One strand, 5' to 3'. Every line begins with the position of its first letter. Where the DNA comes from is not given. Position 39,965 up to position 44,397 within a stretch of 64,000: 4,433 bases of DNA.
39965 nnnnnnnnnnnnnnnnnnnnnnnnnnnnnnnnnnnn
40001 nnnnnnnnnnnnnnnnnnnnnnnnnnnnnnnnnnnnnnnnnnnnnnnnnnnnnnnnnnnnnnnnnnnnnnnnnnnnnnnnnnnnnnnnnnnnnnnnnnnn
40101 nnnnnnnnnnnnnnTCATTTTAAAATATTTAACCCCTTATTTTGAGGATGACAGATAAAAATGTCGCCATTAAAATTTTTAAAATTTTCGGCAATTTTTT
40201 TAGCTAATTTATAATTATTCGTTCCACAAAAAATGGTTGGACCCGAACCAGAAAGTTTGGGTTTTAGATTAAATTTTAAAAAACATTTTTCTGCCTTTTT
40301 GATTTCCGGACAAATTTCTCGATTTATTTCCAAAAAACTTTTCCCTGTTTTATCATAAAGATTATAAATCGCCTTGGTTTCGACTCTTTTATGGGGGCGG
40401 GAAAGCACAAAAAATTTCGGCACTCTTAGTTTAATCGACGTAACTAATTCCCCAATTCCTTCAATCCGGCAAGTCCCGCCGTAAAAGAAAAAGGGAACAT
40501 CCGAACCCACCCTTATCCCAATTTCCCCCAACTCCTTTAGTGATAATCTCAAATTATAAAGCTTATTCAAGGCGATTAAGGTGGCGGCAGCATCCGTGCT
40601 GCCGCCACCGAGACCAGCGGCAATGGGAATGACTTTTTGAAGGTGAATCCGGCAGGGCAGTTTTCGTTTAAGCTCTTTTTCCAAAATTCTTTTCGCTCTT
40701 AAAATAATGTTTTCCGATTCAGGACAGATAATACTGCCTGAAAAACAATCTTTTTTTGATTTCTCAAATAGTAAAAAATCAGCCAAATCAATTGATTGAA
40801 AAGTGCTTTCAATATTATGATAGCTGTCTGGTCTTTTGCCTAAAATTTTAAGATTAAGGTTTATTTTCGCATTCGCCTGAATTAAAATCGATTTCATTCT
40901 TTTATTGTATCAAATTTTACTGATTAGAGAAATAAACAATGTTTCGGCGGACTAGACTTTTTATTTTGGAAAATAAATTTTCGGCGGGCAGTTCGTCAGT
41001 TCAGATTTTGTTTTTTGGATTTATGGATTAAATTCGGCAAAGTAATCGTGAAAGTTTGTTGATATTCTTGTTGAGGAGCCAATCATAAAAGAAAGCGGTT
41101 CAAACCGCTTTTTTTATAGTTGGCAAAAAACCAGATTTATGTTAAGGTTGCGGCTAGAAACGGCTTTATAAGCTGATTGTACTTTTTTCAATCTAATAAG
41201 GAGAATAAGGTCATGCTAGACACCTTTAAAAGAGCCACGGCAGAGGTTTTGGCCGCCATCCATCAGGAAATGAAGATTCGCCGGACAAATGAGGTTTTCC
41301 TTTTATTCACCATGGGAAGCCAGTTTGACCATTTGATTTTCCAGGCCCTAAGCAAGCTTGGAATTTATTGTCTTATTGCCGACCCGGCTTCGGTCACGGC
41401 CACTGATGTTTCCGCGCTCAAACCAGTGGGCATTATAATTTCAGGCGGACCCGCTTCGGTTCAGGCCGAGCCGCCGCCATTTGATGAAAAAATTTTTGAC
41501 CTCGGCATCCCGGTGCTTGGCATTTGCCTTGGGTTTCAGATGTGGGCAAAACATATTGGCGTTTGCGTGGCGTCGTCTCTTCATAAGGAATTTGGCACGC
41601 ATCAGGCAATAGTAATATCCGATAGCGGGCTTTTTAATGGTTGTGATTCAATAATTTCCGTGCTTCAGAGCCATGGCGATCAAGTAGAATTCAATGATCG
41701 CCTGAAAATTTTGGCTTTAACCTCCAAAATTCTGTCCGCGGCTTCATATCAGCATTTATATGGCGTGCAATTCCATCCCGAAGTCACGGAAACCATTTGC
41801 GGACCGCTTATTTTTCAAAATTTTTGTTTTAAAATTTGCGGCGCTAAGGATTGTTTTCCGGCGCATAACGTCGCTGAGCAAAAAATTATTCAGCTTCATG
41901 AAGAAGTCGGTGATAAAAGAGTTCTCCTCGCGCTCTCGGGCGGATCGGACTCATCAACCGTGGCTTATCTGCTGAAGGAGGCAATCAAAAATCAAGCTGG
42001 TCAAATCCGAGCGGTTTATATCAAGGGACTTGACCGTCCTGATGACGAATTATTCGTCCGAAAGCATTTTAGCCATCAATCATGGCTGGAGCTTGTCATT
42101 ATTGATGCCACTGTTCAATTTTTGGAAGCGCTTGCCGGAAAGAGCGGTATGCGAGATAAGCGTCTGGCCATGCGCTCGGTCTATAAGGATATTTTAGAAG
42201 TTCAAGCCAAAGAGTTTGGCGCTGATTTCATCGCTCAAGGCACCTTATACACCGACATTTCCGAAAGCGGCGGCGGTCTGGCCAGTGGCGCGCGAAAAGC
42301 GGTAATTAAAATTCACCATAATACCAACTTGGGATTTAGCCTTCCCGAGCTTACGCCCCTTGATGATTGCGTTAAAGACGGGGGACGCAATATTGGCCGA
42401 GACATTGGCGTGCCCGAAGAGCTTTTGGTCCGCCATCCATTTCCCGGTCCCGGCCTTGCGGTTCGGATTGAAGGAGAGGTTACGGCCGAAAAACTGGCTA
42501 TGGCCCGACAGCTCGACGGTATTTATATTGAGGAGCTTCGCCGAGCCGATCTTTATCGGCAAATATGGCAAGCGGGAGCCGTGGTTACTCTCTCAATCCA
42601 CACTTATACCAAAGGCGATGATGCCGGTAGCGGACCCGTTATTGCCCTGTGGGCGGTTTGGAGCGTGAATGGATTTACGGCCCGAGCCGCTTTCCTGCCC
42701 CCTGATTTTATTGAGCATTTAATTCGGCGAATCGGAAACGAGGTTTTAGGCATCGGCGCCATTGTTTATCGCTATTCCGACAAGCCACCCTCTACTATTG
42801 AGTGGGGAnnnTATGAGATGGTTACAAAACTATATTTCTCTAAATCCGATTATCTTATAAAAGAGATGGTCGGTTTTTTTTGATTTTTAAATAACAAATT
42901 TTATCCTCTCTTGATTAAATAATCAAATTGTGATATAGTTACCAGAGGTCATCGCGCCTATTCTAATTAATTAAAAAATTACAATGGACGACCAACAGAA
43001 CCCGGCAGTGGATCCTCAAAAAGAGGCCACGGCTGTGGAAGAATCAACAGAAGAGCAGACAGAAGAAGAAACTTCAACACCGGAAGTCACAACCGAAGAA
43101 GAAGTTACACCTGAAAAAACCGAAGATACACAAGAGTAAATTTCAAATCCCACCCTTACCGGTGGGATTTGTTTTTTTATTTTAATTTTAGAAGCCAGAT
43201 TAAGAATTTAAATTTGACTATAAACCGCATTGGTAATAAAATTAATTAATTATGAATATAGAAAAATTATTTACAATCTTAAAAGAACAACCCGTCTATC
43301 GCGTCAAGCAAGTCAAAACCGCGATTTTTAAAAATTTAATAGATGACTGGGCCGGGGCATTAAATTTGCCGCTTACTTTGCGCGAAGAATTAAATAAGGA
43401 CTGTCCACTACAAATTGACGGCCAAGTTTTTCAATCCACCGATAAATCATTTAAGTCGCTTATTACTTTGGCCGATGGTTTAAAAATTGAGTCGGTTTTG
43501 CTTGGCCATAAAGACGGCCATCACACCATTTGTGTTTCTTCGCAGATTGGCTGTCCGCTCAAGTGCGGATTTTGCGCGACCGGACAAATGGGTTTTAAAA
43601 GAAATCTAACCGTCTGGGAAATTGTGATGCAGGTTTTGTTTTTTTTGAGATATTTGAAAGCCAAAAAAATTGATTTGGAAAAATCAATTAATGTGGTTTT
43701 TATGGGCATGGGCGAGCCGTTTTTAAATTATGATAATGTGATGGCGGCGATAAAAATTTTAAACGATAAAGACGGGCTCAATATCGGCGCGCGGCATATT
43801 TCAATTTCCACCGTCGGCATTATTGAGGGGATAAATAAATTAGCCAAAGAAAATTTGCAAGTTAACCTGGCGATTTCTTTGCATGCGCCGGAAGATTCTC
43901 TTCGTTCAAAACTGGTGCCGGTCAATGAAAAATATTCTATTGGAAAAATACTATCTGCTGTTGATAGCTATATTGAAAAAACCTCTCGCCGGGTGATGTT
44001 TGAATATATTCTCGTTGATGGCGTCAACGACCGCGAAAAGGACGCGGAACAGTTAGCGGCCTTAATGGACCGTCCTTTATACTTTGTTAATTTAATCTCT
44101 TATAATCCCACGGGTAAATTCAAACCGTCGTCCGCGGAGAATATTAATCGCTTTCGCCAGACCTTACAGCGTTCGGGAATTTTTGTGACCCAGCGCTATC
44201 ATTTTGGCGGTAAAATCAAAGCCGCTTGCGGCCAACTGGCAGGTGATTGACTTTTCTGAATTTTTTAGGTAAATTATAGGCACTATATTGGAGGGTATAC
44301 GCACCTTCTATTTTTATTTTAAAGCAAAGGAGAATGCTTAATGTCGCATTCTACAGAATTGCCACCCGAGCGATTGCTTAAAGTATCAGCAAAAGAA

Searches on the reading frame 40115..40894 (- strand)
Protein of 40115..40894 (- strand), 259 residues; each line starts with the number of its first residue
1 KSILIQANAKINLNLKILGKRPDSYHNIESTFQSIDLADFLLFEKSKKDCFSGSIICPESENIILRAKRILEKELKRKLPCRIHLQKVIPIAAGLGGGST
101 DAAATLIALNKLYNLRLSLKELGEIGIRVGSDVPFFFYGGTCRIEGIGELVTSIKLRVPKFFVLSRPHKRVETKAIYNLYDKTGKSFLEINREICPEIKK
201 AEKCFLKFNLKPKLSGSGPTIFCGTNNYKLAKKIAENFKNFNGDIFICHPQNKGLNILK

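Call 98: search_protein_families(library=pfam, proteins=[window:40115-40894:-], max_evalue=0.0001)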
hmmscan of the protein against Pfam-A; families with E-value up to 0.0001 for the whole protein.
window:40115-40894:- (259 aa): 1 family
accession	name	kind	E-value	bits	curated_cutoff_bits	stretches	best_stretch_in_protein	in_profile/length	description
PF00288.32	GHMP_kinases_N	-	6.6e-18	65.1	22.3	1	62-140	1-87/87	GHMP kinases N terminal domain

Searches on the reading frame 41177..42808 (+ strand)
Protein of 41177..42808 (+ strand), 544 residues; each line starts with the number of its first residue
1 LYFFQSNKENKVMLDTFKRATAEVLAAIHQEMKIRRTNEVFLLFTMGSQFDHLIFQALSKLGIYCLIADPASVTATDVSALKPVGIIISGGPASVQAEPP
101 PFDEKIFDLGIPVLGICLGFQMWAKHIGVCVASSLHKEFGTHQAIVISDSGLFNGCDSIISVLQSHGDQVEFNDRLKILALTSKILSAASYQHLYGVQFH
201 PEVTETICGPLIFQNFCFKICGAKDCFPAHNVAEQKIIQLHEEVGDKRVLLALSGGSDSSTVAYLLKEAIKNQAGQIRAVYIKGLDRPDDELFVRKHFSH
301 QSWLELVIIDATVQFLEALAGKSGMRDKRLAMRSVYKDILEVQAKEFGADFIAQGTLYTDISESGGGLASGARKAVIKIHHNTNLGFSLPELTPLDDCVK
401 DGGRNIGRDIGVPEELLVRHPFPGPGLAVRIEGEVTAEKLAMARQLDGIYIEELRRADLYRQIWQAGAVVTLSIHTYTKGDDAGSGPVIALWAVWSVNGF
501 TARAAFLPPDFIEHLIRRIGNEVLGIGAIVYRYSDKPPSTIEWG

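Call 18: search_protein_families(library=pfam, proteins=[window:41177-42808:+], max_evalue=0.001)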
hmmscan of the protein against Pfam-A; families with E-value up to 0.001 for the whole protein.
window:41177-42808:+ (544 aa): 4 families
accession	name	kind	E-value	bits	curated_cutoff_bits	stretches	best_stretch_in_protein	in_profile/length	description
PF00117.34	GATase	-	1.7e-28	100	22.8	1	46-219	5-189/190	Glutamine amidotransferase class-I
PF00958.27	GMP_synt_C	-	2.2e-17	63.3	27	1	452-543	1-92/92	GMP synthase C terminal domain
PF02540.23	NAD_synthase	-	4.6e-07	29.6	21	1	239-273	11-45/242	NAD synthase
PF07722.19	Peptidase_C26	-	0.00075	19.8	20.5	0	105-202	100-219/219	Peptidase C26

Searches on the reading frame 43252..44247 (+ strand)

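Call 98: search_protein_families(library=pfam, proteins=[window:43252-44247:+], max_evalue=0.0001)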
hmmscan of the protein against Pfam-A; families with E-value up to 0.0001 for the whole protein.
window:43252-44247:+ (332 aa): 1 family
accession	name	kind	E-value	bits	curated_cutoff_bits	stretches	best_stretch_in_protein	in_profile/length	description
PF04055.27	Radical_SAM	-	1.1e-16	61.8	29.5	1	97-265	3-162/166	Radical SAM superfamily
